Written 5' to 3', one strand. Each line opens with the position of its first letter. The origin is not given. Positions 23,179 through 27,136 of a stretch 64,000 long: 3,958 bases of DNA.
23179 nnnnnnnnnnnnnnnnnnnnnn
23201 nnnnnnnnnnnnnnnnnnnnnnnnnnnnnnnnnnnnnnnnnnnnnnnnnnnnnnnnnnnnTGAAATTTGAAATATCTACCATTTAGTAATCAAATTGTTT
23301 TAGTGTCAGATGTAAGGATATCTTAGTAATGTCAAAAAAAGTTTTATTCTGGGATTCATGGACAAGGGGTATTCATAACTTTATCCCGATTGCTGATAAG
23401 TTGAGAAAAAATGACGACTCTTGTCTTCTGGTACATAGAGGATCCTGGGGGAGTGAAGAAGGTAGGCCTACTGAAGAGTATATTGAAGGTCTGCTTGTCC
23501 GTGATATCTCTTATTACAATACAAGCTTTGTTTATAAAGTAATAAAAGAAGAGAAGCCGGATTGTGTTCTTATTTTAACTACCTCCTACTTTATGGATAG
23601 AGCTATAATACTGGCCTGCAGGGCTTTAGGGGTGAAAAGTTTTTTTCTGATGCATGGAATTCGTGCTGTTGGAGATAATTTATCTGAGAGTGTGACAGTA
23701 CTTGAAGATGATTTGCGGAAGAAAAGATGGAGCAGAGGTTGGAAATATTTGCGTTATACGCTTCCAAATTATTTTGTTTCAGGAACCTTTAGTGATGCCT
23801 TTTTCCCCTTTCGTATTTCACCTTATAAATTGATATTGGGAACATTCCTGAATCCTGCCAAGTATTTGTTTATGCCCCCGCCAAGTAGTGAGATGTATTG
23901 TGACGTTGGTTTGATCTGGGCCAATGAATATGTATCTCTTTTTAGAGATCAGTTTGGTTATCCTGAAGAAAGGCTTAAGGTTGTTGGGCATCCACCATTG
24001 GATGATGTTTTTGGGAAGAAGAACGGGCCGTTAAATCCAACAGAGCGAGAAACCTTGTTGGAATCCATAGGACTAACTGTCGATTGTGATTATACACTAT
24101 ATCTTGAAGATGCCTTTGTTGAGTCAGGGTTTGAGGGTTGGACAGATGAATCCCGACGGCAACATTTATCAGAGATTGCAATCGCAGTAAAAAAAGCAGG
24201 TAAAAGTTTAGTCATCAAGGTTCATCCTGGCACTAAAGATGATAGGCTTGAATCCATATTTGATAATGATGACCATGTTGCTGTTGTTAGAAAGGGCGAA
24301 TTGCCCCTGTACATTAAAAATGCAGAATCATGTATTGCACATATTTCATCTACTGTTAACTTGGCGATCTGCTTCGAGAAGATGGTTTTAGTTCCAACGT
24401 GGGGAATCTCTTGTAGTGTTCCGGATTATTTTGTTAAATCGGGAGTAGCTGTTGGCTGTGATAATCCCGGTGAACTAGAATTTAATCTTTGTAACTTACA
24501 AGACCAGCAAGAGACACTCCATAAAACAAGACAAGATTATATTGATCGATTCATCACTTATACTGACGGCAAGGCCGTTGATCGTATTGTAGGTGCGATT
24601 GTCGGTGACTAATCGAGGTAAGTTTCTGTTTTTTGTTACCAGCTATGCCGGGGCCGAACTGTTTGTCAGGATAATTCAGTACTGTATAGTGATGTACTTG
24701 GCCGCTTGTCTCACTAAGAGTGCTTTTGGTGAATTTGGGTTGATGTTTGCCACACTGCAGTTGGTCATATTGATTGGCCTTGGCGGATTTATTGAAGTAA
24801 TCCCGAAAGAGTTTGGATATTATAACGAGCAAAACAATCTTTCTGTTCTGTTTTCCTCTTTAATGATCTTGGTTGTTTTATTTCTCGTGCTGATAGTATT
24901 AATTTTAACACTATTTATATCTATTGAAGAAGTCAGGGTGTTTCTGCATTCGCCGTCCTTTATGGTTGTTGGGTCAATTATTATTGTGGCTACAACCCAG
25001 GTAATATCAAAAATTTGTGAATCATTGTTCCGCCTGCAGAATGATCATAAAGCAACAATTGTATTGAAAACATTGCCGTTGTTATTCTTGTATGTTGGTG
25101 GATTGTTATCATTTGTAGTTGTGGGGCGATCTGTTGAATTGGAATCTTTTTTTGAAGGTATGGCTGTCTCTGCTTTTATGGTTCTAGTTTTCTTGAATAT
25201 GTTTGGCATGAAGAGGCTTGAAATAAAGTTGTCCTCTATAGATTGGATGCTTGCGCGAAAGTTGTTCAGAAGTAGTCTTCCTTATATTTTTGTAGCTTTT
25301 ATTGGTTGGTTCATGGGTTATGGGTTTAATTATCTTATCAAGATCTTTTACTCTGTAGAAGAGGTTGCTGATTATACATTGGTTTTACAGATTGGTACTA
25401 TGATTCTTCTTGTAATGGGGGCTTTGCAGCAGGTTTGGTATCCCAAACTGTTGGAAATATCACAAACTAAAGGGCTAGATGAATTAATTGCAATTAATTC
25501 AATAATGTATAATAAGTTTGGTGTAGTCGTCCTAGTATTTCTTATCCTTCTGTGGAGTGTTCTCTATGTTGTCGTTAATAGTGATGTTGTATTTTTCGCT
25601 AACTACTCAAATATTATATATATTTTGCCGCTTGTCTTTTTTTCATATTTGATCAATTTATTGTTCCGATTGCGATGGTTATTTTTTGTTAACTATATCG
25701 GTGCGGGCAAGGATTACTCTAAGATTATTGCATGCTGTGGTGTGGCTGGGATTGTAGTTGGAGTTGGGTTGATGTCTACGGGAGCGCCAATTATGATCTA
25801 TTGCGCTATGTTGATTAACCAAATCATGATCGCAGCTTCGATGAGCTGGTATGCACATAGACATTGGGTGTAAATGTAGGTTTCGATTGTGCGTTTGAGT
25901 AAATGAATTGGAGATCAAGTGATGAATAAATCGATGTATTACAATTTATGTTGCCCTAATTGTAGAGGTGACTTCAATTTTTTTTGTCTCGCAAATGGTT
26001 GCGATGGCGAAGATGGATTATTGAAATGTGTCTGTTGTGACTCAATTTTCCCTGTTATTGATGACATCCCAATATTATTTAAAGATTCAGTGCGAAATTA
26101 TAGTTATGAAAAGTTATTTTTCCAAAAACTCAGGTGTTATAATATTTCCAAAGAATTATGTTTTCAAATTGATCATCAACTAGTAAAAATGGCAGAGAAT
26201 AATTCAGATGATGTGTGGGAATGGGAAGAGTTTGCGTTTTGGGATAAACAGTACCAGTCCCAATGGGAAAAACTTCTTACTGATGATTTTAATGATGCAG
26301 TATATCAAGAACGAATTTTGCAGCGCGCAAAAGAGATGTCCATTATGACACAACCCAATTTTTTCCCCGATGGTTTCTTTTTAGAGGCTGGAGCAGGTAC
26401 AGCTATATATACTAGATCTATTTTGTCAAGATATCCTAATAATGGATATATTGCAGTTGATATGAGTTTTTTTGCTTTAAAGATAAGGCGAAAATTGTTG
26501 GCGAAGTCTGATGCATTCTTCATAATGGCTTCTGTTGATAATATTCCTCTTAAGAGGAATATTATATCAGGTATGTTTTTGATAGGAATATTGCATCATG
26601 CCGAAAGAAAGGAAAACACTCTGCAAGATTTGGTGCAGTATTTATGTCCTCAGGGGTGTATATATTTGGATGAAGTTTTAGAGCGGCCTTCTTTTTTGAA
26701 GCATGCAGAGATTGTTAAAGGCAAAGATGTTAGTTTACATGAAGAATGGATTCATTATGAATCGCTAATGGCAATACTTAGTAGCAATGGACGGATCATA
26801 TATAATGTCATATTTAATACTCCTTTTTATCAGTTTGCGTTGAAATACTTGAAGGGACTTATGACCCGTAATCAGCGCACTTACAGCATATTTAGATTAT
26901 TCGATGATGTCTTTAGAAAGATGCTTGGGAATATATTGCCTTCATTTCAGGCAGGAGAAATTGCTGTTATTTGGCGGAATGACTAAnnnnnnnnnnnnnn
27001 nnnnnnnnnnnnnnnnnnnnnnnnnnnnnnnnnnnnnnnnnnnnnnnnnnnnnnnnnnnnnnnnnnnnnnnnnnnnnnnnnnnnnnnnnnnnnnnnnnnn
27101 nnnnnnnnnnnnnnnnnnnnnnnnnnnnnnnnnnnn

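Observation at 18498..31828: Five SAM methyltransferases, three sharing an N-terminal Cys4 zinc-ribbon, in a locus whose ABC exporter has a terminal-cap binding domain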

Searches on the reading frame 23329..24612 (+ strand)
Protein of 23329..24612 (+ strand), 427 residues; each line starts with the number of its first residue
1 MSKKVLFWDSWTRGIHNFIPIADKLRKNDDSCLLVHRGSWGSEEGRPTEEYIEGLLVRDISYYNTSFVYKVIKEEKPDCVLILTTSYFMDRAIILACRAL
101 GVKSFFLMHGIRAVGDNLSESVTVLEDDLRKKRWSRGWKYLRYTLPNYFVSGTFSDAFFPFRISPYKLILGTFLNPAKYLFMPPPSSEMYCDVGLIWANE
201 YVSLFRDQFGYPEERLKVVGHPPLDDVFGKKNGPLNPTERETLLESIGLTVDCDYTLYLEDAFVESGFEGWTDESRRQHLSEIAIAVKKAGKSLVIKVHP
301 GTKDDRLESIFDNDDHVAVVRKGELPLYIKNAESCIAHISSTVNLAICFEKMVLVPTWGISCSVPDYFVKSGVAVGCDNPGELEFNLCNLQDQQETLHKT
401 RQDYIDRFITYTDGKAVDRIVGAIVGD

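Call 6: search_protein_families(library=pfam, proteins=[window:23329-24612:+], max_evalue=0.01)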
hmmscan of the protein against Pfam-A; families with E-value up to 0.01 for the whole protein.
window:23329-24612:+ (427 aa): 0 families

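Call 10: search_protein_families(library=ncbifam, proteins=[window:23329-24612:+], max_evalue=0.01)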
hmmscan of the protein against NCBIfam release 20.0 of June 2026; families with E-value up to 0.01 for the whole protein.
window:23329-24612:+ (427 aa): 1 family
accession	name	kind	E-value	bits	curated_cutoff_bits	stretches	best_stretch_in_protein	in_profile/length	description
NF046086.1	BFO_1060_trans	domain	3.6e-06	26.4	200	0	186-248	100-157/365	BFO_1060 family glycosyltransferase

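Call 28: search_protein_families(library=pfam, proteins=[L004:4292-5698:+, L004:5699-7030:+, L004:11010-12227:+], max_evalue=0.001)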
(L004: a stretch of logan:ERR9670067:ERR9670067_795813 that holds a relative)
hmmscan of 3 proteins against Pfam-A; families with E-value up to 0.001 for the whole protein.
L004:4292-5698:+ (468 aa): 5 families
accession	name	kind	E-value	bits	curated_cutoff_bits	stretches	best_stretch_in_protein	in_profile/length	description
PF13439.12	Glyco_transf_4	-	2e-10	41.4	28.5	1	138-260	39-164/170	Glycosyltransferase Family 4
PF00534.26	Glycos_transf_1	-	5.3e-10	39.5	26.4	1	285-444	15-169/172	Glycosyl transferases group 1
PF13579.12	Glyco_trans_4_4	-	7.2e-06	26.9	29.7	1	167-260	67-157/158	Glycosyl transferase 4-like domain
PF13692.12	Glyco_trans_1_4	-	1.3e-05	26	27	1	287-431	3-140/142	Glycosyl transferases group 1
PF08323.17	Glyco_transf_5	-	0.0005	20.3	22.7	0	135-247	91-226/239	Starch synthase catalytic domain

L004:5699-7030:+ (443 aa): 0 families

L004:11010-12227:+ (405 aa): 1 family
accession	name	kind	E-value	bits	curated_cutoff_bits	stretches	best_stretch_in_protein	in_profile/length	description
PF13524.12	Glyco_trans_1_2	-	1.2e-07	32.2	25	1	316-398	59-142/144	Glycosyl transferase-like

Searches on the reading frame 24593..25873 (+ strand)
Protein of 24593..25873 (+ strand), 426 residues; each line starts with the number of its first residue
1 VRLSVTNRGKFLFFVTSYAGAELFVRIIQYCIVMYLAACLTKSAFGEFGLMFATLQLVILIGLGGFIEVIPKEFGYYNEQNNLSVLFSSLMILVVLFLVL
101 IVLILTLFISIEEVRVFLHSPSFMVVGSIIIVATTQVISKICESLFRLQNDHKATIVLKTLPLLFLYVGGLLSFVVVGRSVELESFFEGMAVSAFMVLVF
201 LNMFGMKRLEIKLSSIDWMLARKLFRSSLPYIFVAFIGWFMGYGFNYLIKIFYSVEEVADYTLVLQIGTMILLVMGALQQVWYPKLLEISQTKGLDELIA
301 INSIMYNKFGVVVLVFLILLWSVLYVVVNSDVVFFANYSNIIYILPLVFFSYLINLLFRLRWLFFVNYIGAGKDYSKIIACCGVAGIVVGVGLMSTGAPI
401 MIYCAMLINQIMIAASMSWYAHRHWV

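Call 6: search_protein_families(library=pfam, proteins=[window:24593-25873:+], max_evalue=0.01)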
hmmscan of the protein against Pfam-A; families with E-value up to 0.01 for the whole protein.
window:24593-25873:+ (426 aa): 1 family
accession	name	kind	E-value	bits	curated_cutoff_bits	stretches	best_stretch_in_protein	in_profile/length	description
PF01943.22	Polysacc_synt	-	2.5e-14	53.8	28.2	1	16-288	6-272/274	Polysaccharide biosynthesis protein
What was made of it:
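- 24593..25873 (+): Wzx flippase. Pfam Polysacc_synt 53.8 bits (call 6).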

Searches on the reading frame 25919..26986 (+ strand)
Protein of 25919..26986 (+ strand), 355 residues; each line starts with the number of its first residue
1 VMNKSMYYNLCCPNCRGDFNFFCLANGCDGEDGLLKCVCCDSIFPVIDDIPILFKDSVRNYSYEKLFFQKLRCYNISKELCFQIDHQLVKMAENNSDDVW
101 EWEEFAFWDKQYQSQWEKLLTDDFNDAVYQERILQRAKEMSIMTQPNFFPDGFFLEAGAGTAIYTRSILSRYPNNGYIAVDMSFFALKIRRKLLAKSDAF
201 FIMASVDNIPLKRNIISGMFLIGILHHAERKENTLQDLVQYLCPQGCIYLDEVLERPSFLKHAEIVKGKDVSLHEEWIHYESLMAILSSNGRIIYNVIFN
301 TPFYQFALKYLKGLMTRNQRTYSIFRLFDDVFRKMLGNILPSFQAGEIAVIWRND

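Call 5: search_protein_families(library=pfam, proteins=[window:25919-26986:+], max_evalue=0.01)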
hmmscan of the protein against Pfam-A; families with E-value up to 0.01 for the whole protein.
window:25919-26986:+ (355 aa): 4 families
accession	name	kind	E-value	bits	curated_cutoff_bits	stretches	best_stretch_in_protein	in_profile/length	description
PF08241.18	Methyltransf_11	-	2.8e-07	31.5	21.2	1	155-249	1-94/95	Methyltransferase domain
PF13649.12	Methyltransf_25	-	1.3e-06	29.4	27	1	155-246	2-97/97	Methyltransferase domain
PF08242.18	Methyltransf_12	-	1.6e-06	29.2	30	1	155-248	1-98/98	Methyltransferase domain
PF13847.12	Methyltransf_31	-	0.00037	20.6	27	1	154-254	7-113/145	Methyltransferase domain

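Call 10: search_protein_families(library=ncbifam, proteins=[window:25919-26986:+], max_evalue=0.01)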
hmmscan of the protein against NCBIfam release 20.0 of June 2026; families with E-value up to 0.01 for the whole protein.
window:25919-26986:+ (355 aa): 3 families
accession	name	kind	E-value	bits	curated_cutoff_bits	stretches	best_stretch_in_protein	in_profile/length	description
TIGR02072.1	BioC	equivalog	3.8e-06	26.9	184.95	1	151-249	35-131/244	malonyl-ACP O-methyltransferase BioC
NF038101.1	Trm112_arch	equivalog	2.6e-05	24.3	77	1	2-54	1-54/59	methytransferase partner Trm112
NF011650.0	PRK15068.1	equivalog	0.00092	18.2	209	1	188-252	162-227/324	tRNA 5-methoxyuridine(34)/uridine 5-oxyacetic acid(34) synthase CmoB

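Call 28: search_protein_families(library=pfam, proteins=[L004:4292-5698:+, L004:5699-7030:+, L004:11010-12227:+], max_evalue=0.001)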
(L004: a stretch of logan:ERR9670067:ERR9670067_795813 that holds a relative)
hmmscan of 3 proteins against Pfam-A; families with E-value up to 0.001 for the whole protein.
L004:4292-5698:+ (468 aa): 5 families
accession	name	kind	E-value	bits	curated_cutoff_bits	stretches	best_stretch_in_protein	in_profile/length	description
PF13439.12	Glyco_transf_4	-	2e-10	41.4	28.5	1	138-260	39-164/170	Glycosyltransferase Family 4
PF00534.26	Glycos_transf_1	-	5.3e-10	39.5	26.4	1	285-444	15-169/172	Glycosyl transferases group 1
PF13579.12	Glyco_trans_4_4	-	7.2e-06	26.9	29.7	1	167-260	67-157/158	Glycosyl transferase 4-like domain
PF13692.12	Glyco_trans_1_4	-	1.3e-05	26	27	1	287-431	3-140/142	Glycosyl transferases group 1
PF08323.17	Glyco_transf_5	-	0.0005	20.3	22.7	0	135-247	91-226/239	Starch synthase catalytic domain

L004:5699-7030:+ (443 aa): 0 families

L004:11010-12227:+ (405 aa): 1 family
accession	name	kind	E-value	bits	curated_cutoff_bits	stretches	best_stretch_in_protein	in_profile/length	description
PF13524.12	Glyco_trans_1_2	-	1.2e-07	32.2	25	1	316-398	59-142/144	Glycosyl transferase-like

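Call 29: find_homologous_proteins(query=window:25919-26986:+, max_evalue=0.00001)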
Query window:25919-26986:+ (355 aa): 12 proteins with E <= 0.00001 among 1682 candidates.
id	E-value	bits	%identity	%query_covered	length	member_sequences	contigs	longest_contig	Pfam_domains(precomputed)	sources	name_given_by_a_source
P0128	2.3e-244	828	100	100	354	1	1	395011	PF13649.13,PF08241.19,PF08242.19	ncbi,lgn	-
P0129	2.9e-110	387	51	99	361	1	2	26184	PF03966.23,PF08241.19,PF08242.19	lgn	-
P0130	7.4e-105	369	50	97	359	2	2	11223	PF13847.13,PF13649.13,PF08241.19,PF08242.19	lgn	-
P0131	1.1e-104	368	50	98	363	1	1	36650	PF13649.13,PF08241.19,PF08242.19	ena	-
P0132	1.1e-100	355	48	97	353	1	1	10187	PF13649.13,PF08241.19,PF08242.19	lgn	-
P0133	1.4e-98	348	46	97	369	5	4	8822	PF13847.13,PF13649.13,PF08241.19,PF08242.19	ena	-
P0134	1.4e-94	335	46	98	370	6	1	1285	PF13847.13,PF13649.13,PF03966.23,PF08241.19,PF08242.19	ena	-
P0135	3.6e-91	324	43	97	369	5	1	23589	PF13649.13,PF08241.19,PF08242.19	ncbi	-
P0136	1.8e-89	318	43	98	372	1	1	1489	PF13847.13,PF13489.13,PF13649.13,PF03966.23,PF08241.19,PF08242.19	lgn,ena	-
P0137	5.0e-89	317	43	98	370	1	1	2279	PF13847.13,PF13489.13,PF13649.13,PF03966.23,PF08241.19,PF08242.19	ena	-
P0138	1.1e-81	293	47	81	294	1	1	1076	PF13649.13,PF08241.19,PF08242.19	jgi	jgi:ubiquinone/menaquinone biosynthesis C-methylase UbiE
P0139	6.6e-76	274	49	72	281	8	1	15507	PF13847.13,PF13649.13,PF08241.19,PF08242.19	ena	-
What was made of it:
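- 25919..26986 (+): MT3: divergent Trm112-like ribbon plus a class I methyltransferase domain. Member of a small family. The word-indexed search finds 12 hits (call 29).
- On Trm112p-like zinc knuckle (PF03966): Four of its 11 homologs carry a precomputed PF03966 hit (call 29).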

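Call 30: find_encoding_contigs(protein=P0131, flank=10000, max_places=2)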
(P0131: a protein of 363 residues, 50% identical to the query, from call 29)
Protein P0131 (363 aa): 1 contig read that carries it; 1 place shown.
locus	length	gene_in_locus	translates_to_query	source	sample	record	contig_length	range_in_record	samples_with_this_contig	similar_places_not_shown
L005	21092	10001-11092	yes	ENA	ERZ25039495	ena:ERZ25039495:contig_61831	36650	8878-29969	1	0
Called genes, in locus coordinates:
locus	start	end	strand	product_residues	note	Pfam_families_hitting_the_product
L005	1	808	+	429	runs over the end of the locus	PF00202:Aminotran_3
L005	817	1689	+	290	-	PF01370:Epimerase, PF02719:Polysacc_synt_2 (weak), PF04321:RmlD_sub_bind, PF16363:GDP_Man_Dehyd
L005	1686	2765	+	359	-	PF03102:NeuB, PF08666:SAF (weak)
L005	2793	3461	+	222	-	PF00535:Glycos_transf_2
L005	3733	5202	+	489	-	PF02310:B12-binding, PF04055:Radical_SAM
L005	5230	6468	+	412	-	-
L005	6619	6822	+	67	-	-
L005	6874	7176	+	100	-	-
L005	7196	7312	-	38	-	-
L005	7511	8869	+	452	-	PF05598:DUF772 (weak), PF01609:DDE_Tnp_1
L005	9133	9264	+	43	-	-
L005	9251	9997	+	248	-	PF13489:Methyltransf_23, PF07021:MetW, PF13847:Methyltransf_31, PF08241:Methyltransf_11, PF08242:Methyltransf_12, PF13649:Methyltransf_25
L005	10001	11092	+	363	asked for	PF08241:Methyltransf_11, PF08242:Methyltransf_12 (weak), PF13649:Methyltransf_25 (weak)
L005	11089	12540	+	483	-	PF01943:Polysacc_synt, PF13440:Polysacc_synt_3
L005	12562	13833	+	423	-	PF04932:Wzy_C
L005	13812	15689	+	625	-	PF13522:GATase_6, PF12481:DUF3700, PF13537:GATase_7, PF00733:Asn_synthase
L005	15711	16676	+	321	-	PF03966:Trm112p (weak), PF13489:Methyltransf_23 (weak), PF13847:Methyltransf_31, PF08241:Methyltransf_11, PF08242:Methyltransf_12 (weak), PF13649:Methyltransf_25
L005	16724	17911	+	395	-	PF13439:Glyco_transf_4 (weak), PF00534:Glycos_transf_1, PF13692:Glyco_trans_1_4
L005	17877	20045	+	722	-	PF00107:ADH_zinc_N, PF01408:GFO_IDH_MocA, PF02894:GFO_IDH_MocA_C (weak), PF22725:GFO_IDH_MocA_C3 (weak)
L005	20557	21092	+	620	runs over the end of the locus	PF16889:Hepar_II_III_N, PF07940:Hepar_II_III_C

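Call 31: find_encoding_contigs(protein=P0129, flank=10000, max_places=2)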
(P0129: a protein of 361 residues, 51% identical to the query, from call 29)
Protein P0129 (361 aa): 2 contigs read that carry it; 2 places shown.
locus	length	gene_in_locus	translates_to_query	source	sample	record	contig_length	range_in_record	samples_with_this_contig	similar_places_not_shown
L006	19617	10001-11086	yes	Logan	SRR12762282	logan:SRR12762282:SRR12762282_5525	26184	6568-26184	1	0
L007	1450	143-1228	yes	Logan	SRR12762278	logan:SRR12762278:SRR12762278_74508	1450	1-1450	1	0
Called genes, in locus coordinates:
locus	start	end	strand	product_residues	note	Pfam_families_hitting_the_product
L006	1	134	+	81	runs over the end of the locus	-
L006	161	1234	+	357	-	PF03102:NeuB, PF08666:SAF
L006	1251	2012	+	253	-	PF00551:Formyl_trans_N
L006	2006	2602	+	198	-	PF25087:GMPPB_C (weak), PF14602:Hexapep_2 (faint), PF25084:LbH_EIF2B (weak), PF00132:Hexapep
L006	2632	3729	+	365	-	PF00571:CBS (weak), PF00483:NTP_transferase, PF12804:NTP_transf_3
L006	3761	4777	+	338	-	PF01408:GFO_IDH_MocA, PF22725:GFO_IDH_MocA_C3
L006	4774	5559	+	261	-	PF02348:CTP_transf_3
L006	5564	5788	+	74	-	-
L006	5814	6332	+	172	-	PF08241:Methyltransf_11, PF08242:Methyltransf_12 (weak), PF13489:Methyltransf_23, PF13649:Methyltransf_25, PF13847:Methyltransf_31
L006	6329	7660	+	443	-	PF00202:Aminotran_3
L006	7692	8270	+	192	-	PF00106:adh_short, PF08659:KR, PF13561:adh_short_C2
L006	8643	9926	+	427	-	PF04464:Glyphos_transf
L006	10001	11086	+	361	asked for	PF03966:Trm112p (weak), PF08241:Methyltransf_11 (weak), PF08242:Methyltransf_12 (weak)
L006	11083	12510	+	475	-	PF01943:Polysacc_synt, PF13440:Polysacc_synt_3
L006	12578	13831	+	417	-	PF04932:Wzy_C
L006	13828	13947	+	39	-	-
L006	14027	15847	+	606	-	PF00733:Asn_synthase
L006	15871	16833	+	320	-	PF03966:Trm112p (weak), PF08003:Methyltransf_9 (weak), PF01209:Ubie_methyltran (weak), PF13489:Methyltransf_23, PF13847:Methyltransf_31, PF08241:Methyltransf_11, PF08242:Methyltransf_12, PF13649:Methyltransf_25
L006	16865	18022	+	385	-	PF20706:GT4-conflict, PF00534:Glycos_transf_1, PF13692:Glyco_trans_1_4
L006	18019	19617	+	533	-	?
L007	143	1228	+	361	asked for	PF03966:Trm112p (weak), PF08241:Methyltransf_11 (weak), PF08242:Methyltransf_12 (weak)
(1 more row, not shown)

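Call 76: search_protein_representatives(protein=window:25919-26983:+)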
Query: 355 residues. Proteins with E-value up to 0.001 (for the whole library): 450; up to 1e-10: 92; up to 1e-30: 16. The best 150 are listed.
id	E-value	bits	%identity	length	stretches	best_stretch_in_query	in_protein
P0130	2.3e-105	368.9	50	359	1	9-354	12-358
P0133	4.5e-99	348.2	46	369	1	8-353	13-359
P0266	4.7e-77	275.8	39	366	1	3-352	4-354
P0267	1.5e-74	267.5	40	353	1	10-354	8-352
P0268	7.8e-49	182.9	40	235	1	9-206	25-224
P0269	2.1e-41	158.5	30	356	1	9-349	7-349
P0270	1.1e-34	136.4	34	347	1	10-353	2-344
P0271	1.9e-34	135.6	31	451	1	11-351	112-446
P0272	1.8e-33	132.4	29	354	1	9-354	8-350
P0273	4.8e-33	131.0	31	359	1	10-353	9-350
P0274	2.7e-32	128.6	31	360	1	4-352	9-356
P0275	8.1e-32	127.0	50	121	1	242-353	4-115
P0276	1.3e-31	126.3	29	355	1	3-352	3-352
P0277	2.2e-31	125.5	28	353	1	11-353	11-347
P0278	2.5e-31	125.4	29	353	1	10-349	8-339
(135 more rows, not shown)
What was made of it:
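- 25919..26986 (+): The full HMMER search finds 450 representatives (call 76).
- Tried and rejected: It has 450 representative relatives at E <= 1e-3 (call 76).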
